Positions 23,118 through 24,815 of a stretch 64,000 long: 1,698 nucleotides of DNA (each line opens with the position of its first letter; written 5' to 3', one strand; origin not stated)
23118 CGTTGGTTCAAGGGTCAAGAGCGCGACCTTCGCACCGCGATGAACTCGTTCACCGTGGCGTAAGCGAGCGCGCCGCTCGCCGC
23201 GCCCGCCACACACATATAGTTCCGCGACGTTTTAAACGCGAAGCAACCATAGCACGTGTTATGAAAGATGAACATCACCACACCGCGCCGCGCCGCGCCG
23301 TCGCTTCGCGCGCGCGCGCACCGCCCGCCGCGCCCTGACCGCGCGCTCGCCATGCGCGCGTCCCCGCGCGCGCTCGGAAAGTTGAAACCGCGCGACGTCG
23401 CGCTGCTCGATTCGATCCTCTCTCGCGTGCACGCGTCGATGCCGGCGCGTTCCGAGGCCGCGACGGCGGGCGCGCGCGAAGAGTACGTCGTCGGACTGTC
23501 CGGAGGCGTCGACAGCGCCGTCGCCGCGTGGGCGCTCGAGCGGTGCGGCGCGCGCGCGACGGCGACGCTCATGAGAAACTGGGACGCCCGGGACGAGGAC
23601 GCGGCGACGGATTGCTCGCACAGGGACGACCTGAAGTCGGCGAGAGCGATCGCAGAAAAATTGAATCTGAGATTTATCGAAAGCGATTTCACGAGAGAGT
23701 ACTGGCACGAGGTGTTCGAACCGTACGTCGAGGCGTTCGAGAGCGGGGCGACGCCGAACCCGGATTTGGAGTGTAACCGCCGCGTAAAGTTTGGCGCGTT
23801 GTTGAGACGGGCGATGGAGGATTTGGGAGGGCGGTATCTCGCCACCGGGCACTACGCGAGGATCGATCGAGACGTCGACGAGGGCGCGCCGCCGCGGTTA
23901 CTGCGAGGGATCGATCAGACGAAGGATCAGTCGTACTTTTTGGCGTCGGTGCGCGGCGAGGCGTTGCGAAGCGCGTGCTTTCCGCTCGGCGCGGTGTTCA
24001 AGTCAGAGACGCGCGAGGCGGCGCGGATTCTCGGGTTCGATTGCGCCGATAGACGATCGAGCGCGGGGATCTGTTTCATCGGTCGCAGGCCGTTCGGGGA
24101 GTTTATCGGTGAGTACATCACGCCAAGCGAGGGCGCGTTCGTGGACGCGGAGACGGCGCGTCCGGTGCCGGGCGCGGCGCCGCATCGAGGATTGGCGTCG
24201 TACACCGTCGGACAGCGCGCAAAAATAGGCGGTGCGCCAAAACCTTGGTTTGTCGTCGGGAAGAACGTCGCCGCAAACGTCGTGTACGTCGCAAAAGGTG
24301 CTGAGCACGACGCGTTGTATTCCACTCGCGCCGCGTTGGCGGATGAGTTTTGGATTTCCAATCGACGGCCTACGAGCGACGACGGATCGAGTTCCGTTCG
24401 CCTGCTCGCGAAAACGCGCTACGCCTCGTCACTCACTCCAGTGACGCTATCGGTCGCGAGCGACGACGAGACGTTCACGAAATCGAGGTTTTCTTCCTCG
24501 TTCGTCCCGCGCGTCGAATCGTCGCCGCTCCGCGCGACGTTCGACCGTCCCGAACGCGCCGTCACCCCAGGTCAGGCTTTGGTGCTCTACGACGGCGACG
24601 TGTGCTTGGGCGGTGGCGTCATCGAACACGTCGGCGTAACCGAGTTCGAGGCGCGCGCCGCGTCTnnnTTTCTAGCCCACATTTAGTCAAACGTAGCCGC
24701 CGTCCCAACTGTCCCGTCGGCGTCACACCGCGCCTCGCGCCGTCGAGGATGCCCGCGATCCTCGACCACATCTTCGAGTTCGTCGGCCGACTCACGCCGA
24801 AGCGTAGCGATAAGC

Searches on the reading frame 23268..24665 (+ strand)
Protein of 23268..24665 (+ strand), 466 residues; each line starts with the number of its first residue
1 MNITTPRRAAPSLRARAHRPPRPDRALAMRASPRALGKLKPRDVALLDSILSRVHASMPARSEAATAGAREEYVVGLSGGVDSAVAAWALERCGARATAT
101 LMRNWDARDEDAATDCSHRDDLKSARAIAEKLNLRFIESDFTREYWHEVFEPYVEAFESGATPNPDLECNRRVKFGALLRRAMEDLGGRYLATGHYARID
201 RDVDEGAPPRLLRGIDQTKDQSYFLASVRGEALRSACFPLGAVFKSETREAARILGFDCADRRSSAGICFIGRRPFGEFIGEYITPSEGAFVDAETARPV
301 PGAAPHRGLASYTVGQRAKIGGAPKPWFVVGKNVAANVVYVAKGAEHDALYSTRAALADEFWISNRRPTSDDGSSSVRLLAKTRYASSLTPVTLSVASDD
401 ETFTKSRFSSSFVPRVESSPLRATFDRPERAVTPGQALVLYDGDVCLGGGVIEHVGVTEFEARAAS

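Call 43: find_homologous_proteins(query=window:23268-24665:+, max_evalue=1e-50)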
Query window:23268-24665:+ (466 aa): 7960 proteins with E <= 1e-50 among 8000 candidates; the best 120 are listed.
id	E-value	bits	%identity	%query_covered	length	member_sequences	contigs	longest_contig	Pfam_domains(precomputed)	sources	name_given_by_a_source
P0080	0.0e+0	1034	100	100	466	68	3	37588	PF20259.4,PF03054.23,PF20258.5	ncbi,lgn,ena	-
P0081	8.4e-221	752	100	72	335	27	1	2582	PF20259.4,PF03054.23,PF20258.5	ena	-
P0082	2.9e-183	628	70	89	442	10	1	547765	PF20259.4,PF03054.23,PF20258.5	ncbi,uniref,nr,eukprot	ncbi:Rossmann-like alpha/beta/alpha sandwich fold [Ostreococcus tauri]|uniref:tRNA-5-taurinomethylur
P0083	3.5e-181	621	70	89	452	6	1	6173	PF20259.4,PF03054.23,PF20258.5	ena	-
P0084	3.5e-178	611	69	90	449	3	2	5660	PF20259.4,PF03054.23,PF20258.5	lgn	-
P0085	5.9e-165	568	64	90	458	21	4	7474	PF20259.4,PF03054.23,PF20258.5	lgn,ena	-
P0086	7.5e-162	557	64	83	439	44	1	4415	PF20259.4,PF03054.23,PF20258.5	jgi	-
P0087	6.4e-161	554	63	90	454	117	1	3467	PF20259.4,PF03054.23,PF20258.5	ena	-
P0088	5.5e-160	551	64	83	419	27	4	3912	PF20259.4,PF03054.23,PF20258.5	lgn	-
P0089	1.9e-143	497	60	84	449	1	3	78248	PF20259.4,PF03054.23,PF20258.5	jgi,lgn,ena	-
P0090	4.3e-143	496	58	90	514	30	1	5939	PF20259.4,PF03054.23,PF20258.5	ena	-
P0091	4.1e-139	482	56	93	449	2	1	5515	PF20259.4,PF03054.23,PF20258.5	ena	-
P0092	3.8e-118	413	67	58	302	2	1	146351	PF20259.4,PF03054.23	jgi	jgi:tRNA-specific 2-thiouridylase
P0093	6.1e-105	370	47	89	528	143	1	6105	PF20259.4,PF03054.23,PF20258.5,PF02540.24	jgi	-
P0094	4.3e-103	364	45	91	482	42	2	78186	PF20259.4,PF03054.23,PF20258.5,PF02540.24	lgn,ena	-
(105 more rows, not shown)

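Call 47: find_encoding_contigs(protein=P0080, flank=4500, max_places=4)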
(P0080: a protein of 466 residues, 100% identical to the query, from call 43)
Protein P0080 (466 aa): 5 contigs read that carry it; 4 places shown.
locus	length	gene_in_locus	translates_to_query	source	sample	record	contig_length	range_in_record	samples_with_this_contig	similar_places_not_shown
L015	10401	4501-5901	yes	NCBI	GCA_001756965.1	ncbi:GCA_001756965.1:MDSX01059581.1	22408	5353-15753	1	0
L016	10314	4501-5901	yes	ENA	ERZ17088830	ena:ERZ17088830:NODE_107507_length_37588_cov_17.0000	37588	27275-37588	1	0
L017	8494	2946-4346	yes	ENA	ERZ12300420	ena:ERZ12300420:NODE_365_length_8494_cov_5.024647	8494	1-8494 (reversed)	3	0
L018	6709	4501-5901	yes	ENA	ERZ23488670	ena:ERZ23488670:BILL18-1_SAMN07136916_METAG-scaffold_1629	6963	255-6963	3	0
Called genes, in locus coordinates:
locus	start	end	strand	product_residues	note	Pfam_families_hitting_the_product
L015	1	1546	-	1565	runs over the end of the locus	-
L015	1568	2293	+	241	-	PF07719:TPR_2 (faint), PF00515:TPR_1 (weak)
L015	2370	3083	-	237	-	PF03364:Polyketide_cyc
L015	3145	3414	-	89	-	-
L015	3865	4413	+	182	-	PF01789:PsbP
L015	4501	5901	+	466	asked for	PF03054:tRNA_Me_trans, PF20259:tRNA_Me_trans_M, PF20258:tRNA_Me_trans_C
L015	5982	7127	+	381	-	PF09752:ABHD18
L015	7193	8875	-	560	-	-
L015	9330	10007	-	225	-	PF00472:RF-1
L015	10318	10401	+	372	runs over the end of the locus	PF03457:HA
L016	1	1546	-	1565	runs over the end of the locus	-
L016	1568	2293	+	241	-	PF07719:TPR_2 (faint), PF00515:TPR_1 (weak)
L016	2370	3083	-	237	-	PF03364:Polyketide_cyc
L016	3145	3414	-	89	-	-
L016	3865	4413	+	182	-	PF01789:PsbP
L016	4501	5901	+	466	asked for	PF03054:tRNA_Me_trans, PF20259:tRNA_Me_trans_M, PF20258:tRNA_Me_trans_C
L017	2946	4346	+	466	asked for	PF03054:tRNA_Me_trans, PF20259:tRNA_Me_trans_M, PF20258:tRNA_Me_trans_C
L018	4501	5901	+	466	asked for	PF03054:tRNA_Me_trans, PF20259:tRNA_Me_trans_M, PF20258:tRNA_Me_trans_C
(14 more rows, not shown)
